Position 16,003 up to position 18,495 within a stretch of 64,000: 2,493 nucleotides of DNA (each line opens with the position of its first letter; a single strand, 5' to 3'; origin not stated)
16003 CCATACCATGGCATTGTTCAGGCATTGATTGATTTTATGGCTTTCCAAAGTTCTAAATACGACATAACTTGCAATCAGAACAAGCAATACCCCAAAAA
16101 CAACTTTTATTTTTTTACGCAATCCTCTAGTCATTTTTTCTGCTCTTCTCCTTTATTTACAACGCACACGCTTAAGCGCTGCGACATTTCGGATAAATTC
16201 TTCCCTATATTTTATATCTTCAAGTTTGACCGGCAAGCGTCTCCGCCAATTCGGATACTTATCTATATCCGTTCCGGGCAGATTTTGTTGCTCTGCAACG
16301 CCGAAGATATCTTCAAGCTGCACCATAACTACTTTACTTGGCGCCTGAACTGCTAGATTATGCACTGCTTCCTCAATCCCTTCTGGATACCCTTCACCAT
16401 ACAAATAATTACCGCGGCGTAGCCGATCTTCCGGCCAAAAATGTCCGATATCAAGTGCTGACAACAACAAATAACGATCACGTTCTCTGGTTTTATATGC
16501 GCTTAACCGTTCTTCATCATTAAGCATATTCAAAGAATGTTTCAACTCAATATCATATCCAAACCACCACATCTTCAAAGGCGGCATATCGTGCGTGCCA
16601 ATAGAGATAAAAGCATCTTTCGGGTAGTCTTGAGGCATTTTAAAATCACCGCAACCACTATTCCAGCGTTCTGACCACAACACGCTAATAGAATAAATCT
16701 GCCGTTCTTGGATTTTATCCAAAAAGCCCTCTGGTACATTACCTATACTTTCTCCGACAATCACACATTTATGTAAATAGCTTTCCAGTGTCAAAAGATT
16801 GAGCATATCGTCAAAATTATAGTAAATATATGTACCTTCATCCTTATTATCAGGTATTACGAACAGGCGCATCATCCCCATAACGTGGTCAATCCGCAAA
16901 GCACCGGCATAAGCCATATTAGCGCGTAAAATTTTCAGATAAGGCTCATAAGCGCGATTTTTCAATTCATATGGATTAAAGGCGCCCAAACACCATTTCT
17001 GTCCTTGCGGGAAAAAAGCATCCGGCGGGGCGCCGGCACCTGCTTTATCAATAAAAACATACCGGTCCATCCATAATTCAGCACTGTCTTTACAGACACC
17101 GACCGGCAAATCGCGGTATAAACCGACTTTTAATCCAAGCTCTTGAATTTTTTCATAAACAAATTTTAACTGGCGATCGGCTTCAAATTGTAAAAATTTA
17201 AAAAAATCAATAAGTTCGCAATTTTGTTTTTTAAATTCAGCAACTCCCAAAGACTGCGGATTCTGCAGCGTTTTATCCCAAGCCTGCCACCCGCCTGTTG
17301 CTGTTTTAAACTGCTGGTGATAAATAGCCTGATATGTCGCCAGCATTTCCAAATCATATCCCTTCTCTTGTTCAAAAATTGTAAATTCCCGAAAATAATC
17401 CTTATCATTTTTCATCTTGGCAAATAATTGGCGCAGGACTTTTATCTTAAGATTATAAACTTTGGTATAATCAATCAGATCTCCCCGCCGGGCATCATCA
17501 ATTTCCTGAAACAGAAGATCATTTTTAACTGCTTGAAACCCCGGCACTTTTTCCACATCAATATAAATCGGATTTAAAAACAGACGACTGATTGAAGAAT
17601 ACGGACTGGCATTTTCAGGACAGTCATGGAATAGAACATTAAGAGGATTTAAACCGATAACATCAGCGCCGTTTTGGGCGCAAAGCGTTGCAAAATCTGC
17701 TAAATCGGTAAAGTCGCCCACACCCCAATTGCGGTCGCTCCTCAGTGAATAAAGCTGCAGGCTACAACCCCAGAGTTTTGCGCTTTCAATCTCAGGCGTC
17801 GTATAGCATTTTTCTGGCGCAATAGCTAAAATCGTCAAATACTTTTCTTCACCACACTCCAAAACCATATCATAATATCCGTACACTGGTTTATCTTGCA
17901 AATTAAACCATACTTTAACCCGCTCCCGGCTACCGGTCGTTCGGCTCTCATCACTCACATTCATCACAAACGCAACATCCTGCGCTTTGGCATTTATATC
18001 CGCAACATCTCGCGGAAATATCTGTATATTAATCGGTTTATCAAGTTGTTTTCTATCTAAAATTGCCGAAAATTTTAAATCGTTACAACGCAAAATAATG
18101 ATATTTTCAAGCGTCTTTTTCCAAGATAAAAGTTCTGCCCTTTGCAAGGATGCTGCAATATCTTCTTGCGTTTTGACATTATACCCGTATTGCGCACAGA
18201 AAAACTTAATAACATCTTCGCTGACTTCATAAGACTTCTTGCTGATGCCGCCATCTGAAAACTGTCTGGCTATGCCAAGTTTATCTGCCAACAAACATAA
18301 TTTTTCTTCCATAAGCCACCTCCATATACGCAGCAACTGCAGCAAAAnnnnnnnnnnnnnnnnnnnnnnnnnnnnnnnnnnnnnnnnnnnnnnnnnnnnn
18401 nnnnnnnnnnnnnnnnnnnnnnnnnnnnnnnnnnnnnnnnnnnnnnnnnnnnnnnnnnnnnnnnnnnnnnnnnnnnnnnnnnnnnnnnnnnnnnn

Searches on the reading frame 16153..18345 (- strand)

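Call 37: search_protein_families(library=ncbifam, proteins=[window:16153-18345:-], max_evalue=0.00001)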
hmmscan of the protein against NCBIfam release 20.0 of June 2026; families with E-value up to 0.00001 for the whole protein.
window:16153-18345:- (730 aa): 9 families
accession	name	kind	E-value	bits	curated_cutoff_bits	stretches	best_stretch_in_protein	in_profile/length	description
NF011077.0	PRK14507.1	equivalog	1.8e-174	582.5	2148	1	13-728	5-721/1693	malto-oligosyltrehalose synthase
NF008274.0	PRK11052.1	equivalog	4.1e-160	534.6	806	1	121-728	73-689/695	4-alpha-glucanotransferase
TIGR00217.1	malQ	equivalog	8.2e-124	414.6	205.65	1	155-712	6-573/587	4-alpha-glucanotransferase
NF011082.0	PRK14510.1-1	equivalog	5.2e-108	362.1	2511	1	148-727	830-1407/1410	bifunctional glycogen debranching protein GlgX/4-alpha-glucanotransferase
NF011081.0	PRK14508.1-4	equivalog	5.9e-78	262.5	556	1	186-626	19-454/529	4-alpha-glucanotransferase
NF011080.0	PRK14508.1-3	subfamily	7.3e-41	140.3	477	1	197-603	12-414/496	4-alpha-glucanotransferase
NF011079.0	PRK14508.1-2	subfamily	2.4e-33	115.4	555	1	193-607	13-425/506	4-alpha-glucanotransferase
NF011078.0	PRK14508.1-1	subfamily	2.3e-26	92.6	776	1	246-604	55-415/503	4-alpha-glucanotransferase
NF011083.0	PRK14510.1-2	equivalog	3.6e-22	77.8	1322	1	319-537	837-1057/1186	bifunctional glycogen debranching protein GlgX/4-alpha-glucanotransferase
